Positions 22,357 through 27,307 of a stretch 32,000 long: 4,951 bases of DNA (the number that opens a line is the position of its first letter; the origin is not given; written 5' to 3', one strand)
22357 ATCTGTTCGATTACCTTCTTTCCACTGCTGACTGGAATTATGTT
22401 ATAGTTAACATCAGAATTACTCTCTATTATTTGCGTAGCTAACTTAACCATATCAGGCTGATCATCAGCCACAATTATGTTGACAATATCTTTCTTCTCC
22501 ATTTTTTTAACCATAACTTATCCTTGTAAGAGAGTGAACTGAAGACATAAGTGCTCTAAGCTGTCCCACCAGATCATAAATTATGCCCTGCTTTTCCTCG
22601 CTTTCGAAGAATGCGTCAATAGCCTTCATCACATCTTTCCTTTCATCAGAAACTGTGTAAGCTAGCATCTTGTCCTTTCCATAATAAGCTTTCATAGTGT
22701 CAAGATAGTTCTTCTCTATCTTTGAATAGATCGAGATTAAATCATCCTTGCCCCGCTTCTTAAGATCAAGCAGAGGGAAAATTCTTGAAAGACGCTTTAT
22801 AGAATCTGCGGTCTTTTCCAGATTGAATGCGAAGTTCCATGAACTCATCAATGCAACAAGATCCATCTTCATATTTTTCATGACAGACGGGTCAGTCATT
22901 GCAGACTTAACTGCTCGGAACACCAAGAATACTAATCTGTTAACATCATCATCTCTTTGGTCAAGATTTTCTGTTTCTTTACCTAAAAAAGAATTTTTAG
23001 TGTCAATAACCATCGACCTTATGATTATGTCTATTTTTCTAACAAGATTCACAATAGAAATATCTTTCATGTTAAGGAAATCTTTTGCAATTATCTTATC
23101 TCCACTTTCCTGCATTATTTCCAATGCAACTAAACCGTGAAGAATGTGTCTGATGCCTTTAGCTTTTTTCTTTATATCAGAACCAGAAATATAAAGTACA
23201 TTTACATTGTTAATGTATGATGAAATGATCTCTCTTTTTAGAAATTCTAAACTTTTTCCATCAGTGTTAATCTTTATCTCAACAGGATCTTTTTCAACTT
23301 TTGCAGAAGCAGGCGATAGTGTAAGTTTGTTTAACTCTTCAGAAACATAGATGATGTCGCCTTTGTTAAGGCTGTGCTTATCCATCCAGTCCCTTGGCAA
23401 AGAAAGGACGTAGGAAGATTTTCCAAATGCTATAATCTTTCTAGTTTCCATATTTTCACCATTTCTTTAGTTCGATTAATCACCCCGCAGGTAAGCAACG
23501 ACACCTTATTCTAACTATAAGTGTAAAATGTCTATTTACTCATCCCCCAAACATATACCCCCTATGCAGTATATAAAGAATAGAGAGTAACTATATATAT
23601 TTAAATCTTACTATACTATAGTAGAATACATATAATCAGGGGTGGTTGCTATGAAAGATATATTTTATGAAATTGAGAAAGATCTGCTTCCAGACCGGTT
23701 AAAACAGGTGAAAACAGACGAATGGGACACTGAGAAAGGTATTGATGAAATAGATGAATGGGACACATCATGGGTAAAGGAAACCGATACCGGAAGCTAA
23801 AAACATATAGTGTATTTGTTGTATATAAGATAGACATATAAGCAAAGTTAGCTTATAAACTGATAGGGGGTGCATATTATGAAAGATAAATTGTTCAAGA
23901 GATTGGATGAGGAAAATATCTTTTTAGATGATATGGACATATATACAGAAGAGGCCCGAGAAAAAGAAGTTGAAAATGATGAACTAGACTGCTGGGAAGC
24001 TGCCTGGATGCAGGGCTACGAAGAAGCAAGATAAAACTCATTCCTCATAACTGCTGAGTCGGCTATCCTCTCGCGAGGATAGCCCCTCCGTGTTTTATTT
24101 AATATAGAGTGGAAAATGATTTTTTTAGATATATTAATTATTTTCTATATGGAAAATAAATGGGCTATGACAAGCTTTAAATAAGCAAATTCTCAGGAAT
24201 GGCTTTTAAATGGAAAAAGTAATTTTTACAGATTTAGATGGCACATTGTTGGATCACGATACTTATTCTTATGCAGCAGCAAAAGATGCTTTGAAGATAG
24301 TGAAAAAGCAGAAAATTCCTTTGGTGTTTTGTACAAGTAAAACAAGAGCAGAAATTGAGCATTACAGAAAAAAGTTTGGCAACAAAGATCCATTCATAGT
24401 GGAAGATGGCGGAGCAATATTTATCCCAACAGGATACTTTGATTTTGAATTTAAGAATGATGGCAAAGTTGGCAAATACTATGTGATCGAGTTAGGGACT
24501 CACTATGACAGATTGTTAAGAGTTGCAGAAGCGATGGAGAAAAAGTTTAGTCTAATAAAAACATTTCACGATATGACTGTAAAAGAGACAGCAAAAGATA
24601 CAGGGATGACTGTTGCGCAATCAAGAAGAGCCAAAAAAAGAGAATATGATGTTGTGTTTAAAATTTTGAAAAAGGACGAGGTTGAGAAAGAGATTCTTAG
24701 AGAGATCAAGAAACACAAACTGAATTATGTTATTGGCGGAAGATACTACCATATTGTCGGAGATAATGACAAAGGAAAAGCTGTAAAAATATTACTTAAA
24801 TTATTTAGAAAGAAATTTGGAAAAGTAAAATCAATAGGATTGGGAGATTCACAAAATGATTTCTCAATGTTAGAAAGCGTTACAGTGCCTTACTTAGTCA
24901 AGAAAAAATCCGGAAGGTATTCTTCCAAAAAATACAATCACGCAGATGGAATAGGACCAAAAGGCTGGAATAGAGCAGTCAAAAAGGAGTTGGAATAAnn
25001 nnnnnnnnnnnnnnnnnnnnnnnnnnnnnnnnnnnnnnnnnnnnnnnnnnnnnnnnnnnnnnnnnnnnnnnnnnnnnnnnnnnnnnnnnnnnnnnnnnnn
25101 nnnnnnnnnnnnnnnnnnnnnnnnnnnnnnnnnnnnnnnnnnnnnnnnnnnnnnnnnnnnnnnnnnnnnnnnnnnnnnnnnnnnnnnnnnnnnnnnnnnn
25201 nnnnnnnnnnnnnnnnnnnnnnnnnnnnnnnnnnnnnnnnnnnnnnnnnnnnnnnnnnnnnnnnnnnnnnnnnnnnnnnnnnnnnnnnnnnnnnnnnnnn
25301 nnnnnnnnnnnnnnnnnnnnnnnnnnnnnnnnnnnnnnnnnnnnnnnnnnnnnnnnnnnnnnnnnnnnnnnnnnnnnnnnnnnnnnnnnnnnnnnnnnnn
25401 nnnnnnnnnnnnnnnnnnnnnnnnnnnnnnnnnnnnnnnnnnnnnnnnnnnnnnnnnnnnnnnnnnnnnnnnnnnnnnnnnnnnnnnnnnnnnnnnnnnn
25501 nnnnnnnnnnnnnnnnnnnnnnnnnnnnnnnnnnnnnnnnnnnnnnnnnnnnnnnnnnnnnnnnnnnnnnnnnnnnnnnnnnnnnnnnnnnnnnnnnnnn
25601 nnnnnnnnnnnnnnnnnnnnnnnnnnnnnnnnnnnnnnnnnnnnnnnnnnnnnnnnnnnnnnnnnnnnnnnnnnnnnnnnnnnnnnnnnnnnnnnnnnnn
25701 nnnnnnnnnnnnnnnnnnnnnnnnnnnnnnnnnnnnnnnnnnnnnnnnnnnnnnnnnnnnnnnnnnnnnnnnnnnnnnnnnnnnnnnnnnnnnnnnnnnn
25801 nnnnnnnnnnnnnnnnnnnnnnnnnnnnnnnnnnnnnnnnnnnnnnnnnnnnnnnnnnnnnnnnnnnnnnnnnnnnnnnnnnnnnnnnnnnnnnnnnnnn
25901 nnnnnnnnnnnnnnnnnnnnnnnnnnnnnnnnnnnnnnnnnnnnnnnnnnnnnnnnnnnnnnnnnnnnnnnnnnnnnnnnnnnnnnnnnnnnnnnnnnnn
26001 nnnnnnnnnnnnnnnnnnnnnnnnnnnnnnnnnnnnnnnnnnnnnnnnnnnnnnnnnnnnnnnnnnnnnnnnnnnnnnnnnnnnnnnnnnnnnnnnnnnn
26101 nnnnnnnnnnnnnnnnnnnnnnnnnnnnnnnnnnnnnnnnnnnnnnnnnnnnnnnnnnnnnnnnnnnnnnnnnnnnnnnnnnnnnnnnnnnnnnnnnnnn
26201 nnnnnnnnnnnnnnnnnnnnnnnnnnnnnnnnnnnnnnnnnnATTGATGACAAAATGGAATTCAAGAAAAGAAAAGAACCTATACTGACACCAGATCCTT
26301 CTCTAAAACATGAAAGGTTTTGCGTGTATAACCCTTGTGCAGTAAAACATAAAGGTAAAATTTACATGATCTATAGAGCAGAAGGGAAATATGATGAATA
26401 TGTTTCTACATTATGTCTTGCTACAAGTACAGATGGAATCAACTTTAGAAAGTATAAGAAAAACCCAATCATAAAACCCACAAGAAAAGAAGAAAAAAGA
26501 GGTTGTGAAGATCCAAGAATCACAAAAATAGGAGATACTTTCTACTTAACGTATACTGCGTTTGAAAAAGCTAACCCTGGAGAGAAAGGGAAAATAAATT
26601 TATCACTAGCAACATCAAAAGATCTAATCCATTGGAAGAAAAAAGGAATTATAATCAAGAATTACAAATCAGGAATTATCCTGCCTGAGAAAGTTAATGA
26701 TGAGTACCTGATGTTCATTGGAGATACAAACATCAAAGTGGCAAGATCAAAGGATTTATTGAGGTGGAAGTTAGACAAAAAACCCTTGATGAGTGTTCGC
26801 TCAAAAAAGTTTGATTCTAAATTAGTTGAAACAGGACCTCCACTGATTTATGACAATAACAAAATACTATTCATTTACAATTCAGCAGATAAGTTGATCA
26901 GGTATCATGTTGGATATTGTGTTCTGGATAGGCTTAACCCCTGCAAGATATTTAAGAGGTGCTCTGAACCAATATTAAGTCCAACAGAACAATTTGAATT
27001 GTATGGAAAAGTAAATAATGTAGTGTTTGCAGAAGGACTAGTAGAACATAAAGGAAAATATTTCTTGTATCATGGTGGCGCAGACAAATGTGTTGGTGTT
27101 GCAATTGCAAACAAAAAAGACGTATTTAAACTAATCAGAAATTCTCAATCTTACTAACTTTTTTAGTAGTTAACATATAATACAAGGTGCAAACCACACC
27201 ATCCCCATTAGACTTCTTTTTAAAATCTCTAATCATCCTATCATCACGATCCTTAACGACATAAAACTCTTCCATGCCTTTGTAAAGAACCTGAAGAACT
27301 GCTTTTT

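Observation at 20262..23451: AbrB-PhoU regulator coupled to a receiver-domain protein carrying a type II PI4K-like kinase domain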

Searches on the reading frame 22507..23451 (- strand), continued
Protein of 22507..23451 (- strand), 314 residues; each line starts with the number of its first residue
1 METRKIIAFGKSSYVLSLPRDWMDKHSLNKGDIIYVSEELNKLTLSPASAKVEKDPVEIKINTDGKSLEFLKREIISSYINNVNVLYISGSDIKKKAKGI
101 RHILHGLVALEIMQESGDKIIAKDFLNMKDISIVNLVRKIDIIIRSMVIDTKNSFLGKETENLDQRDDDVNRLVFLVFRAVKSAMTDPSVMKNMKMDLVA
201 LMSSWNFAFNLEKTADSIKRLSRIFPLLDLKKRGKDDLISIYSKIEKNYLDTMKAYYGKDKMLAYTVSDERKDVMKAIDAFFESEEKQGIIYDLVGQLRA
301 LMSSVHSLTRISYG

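Call 87: search_solved_structures(query=A6, max_evalue=10, show_alignments=1)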
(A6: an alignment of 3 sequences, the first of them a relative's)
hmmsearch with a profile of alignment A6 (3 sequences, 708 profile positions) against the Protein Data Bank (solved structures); distinct sequences matched with E-value up to 10: 1.
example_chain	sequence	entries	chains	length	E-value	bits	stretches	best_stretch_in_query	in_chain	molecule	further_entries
2qzj_A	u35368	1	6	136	0.11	14.1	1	13-61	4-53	Two-component response regulator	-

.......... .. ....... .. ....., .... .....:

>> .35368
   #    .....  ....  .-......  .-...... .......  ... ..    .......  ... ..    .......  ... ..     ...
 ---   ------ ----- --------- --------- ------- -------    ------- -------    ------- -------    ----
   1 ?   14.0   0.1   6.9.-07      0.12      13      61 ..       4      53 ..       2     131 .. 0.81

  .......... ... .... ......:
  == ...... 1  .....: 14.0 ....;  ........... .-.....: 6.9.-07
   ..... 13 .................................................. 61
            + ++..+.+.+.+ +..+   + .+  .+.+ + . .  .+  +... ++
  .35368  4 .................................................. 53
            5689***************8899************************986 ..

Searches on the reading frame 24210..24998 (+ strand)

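Call 3: search_protein_families(library=pfam, proteins=[window:24210-24998:+], max_evalue=1)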
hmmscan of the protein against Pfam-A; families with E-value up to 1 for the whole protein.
window:24210-24998:+ (262 aa): 8 families
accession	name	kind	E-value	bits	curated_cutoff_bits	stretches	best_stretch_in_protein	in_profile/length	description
PF08282.18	Hydrolase_3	-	1e-17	65.2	20.9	1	5-232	1-230/255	haloacid dehalogenase-like hydrolase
PF05116.19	S6PP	-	5.2e-09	36.5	20.3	2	2-56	2-56/247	Sucrose-6F-phosphate phosphohydrolase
PF13344.12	Hydrolase_6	-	8.5e-06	26.2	27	1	5-57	1-52/101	Haloacid dehalogenase-like hydrolase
PF12710.13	HAD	-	0.0078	17.1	27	0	173-222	138-189/189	haloacid dehalogenase-like hydrolase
PF00702.32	Hydrolase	-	0.0092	16.8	26.4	0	3-221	2-187/191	haloacid dehalogenase-like hydrolase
PF13419.12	HAD_2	-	0.03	14.9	23.8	1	18-62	78-122/178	Haloacid dehalogenase-like hydrolase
PF21141.3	T6PP_C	-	0.05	13.3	26.7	1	141-225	143-226/267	Trehalose-6-phosphate phosphatase, C-terminal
PF05215.19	Spiralin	-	0.18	12.8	25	1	148-191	16-58/81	Spiralin domain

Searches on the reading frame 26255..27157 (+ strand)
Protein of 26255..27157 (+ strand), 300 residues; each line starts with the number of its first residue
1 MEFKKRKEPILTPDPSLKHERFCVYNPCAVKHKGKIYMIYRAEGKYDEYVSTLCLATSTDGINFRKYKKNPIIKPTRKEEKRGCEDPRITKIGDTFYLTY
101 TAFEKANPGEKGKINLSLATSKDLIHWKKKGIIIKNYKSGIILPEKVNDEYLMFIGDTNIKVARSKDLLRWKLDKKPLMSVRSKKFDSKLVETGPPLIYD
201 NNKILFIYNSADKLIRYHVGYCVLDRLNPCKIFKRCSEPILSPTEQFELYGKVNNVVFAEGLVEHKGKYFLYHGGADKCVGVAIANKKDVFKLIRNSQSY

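Call 13: search_protein_families(library=pfam, proteins=[window:26255-27157:+], max_evalue=0.001)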
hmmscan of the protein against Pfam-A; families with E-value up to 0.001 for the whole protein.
window:26255-27157:+ (300 aa): 3 families
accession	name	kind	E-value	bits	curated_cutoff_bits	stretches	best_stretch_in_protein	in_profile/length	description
PF04041.19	Glyco_hydro_130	-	4.2e-53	180.8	26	1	21-295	32-319/320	beta-1,4-mannooligosaccharide phosphorylase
PF04616.20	Glyco_hydro_43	-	2.2e-14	53.9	32.2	1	85-137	11-56/288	Glycosyl hydrolases family 43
PF00251.26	Glyco_hydro_32N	-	1.3e-12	48.3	22.1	1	8-139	55-181/307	Glycosyl hydrolases family 32 N-terminal domain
